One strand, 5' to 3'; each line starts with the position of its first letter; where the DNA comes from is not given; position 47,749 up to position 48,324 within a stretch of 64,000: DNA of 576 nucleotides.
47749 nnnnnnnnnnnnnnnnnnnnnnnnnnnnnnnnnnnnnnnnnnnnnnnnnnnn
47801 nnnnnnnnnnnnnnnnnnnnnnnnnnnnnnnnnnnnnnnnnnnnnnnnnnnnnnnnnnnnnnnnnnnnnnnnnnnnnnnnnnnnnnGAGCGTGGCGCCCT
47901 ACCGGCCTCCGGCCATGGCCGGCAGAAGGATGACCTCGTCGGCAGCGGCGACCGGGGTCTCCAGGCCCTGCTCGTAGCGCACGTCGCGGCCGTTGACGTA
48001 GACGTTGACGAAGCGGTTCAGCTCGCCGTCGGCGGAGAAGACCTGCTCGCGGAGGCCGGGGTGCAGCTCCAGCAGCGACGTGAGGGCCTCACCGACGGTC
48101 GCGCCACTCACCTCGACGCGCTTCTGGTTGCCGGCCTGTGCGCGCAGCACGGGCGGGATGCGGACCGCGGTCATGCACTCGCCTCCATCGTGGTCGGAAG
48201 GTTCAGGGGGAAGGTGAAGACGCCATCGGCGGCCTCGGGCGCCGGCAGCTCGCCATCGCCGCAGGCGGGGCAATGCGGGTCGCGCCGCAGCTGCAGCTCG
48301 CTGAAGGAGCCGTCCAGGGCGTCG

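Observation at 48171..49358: MoeZ-like E1 enzyme with inverted domain order (rhodanese first, ThiF/E1 domain last)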

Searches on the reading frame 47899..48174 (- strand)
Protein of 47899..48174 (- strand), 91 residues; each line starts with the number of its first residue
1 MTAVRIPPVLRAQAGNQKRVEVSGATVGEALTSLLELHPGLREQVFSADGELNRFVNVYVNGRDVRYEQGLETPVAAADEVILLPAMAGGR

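Call 3: search_protein_families(library=pfam, proteins=[window:47899-48174:-], max_evalue=0.001)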
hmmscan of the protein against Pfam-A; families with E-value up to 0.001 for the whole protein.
window:47899-48174:- (91 aa): 1 family
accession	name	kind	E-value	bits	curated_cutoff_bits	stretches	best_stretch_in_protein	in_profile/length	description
PF02597.26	ThiS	-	1.2e-14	55.1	22.5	1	5-90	2-76/76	ThiS family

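Call 4: search_protein_families(library=ncbifam, proteins=[window:47899-48174:-], max_evalue=0.001)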
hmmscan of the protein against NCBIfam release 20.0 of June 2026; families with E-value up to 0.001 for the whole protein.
window:47899-48174:- (91 aa): 2 families
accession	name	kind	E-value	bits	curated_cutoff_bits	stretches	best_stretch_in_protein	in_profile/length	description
NF041918.1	SAMP1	equivalog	1.2e-20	73.9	60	1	11-90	10-91/91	ubiquitin-like small modifier protein 1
TIGR01687.1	moaD_arch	subfamily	8.8e-13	48.6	49.5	1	12-90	11-88/88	MoaD family protein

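Call 41: search_solved_structures(query=window:47899-48174:-, max_evalue=0.01, show_alignments=1)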
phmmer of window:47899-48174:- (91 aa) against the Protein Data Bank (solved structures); distinct sequences matched with E-value up to 0.01: 8.
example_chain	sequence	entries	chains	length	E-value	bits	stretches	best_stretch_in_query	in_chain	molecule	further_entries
3dwg_C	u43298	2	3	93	4.8e-19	71.8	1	3-90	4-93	9.5 kDa culture filtrate antigen cfp10A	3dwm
4n6e_B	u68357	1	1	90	1e-17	67.6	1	3-90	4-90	ThiS/MoaD family protein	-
1v8c_A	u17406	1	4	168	9e-15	58.2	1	17-90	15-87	MoaD related protein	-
2l83_A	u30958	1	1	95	4e-10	43.4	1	16-90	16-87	Small archaeal modifier protein 1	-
3po0_A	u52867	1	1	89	4.6e-10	43.2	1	16-90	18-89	Small archaeal modifier protein 1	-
4hro_A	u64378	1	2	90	4.8e-10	43.1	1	16-90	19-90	Small archaeal modifier protein 1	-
2l52_A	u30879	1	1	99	1e-07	35.7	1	9-90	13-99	METHANOSARCINA ACETIVORANS SAMP1 HOMOLOG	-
2m19_A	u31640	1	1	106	1.2e-06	32.3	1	23-90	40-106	Molybdopterin converting factor subunit 1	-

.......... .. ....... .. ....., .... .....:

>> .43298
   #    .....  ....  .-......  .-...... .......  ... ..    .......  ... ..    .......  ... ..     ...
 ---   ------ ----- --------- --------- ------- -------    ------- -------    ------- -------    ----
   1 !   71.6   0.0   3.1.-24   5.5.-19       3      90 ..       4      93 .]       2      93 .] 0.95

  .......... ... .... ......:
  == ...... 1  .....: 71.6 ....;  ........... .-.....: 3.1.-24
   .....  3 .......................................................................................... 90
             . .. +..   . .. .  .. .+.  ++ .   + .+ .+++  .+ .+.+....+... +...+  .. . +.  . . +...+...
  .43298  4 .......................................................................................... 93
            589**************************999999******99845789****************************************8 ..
